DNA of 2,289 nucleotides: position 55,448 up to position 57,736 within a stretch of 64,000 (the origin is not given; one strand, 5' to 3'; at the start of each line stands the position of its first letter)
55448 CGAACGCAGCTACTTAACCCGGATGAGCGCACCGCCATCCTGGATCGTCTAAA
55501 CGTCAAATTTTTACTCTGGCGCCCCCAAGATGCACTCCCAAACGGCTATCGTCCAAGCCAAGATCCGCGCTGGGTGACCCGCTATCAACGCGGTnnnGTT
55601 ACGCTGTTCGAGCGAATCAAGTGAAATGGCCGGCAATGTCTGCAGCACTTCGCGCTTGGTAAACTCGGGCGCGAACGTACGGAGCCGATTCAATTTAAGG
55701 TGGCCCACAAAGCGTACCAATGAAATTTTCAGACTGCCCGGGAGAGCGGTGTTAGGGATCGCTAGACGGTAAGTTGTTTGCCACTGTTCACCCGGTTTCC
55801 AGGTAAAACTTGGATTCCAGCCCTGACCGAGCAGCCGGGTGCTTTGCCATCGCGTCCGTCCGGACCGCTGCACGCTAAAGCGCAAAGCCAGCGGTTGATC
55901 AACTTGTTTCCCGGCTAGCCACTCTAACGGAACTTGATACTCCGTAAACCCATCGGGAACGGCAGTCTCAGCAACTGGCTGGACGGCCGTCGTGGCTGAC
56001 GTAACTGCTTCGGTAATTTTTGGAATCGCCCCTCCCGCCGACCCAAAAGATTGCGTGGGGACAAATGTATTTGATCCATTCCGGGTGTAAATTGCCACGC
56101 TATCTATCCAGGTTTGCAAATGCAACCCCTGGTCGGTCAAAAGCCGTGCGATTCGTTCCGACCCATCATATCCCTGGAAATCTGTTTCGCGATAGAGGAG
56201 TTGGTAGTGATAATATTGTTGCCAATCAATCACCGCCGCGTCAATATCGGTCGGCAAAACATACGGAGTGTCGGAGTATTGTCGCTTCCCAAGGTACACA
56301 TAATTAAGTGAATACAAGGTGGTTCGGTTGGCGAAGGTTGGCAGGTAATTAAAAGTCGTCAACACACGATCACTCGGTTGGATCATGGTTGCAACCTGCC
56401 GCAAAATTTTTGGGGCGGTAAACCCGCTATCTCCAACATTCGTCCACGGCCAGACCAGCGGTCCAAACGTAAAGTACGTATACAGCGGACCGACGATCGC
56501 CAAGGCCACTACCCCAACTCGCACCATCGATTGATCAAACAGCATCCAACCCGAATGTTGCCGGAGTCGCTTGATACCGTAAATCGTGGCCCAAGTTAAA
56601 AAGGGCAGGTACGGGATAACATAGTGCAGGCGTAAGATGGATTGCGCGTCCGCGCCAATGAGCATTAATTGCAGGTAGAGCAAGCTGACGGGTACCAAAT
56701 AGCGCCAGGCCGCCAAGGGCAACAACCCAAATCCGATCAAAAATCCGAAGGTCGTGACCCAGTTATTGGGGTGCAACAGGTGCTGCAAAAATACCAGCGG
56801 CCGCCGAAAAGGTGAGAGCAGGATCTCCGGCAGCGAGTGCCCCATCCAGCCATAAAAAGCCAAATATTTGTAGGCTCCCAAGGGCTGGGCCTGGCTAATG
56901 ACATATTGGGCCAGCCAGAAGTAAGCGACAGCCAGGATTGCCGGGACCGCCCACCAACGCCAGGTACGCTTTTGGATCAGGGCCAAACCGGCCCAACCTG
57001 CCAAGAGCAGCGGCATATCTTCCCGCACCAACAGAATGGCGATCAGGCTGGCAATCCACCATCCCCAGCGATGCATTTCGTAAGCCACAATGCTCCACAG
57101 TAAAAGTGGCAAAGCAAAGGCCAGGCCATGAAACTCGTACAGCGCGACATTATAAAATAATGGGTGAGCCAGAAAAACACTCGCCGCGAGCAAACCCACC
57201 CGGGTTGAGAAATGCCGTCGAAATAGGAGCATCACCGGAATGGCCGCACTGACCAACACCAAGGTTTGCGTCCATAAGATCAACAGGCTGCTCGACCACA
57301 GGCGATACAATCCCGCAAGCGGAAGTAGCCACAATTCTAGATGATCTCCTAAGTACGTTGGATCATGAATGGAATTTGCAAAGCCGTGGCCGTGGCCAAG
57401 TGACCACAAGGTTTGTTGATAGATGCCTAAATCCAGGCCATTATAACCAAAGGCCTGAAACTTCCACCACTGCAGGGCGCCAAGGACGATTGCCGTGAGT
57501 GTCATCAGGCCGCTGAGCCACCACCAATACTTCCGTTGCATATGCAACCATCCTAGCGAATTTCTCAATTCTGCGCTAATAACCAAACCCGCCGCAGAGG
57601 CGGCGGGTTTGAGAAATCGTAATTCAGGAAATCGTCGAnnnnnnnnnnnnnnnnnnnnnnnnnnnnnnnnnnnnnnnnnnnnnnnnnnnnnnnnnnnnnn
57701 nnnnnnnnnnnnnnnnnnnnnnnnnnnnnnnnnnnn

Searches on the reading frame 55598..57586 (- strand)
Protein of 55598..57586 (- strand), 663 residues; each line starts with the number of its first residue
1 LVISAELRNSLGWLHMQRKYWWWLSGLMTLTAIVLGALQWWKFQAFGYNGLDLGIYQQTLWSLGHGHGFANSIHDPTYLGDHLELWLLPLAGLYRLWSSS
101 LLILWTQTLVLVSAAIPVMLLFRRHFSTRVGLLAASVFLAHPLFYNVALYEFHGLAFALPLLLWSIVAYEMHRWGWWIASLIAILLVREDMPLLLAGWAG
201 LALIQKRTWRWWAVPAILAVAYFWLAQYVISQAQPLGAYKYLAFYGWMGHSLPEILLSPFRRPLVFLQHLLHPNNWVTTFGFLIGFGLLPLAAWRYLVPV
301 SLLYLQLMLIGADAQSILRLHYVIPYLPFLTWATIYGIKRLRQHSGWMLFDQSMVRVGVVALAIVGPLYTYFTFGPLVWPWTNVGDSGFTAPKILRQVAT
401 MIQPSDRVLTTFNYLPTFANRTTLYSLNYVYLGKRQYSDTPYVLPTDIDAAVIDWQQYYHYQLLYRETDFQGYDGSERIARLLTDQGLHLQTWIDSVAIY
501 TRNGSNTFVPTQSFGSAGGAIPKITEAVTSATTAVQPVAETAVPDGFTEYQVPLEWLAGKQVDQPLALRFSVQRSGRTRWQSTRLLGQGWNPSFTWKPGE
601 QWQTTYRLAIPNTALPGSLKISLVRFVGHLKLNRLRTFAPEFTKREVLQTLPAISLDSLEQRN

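Call 51: search_protein_families(library=pfam, proteins=[window:55598-57586:-], max_evalue=0.00001)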
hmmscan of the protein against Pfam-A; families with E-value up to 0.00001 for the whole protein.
window:55598-57586:- (663 aa): 1 family
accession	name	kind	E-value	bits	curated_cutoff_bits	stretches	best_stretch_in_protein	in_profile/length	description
PF09852.15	DUF2079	-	4.1e-44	151.9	28.2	1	46-444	5-420/459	Predicted membrane protein (DUF2079)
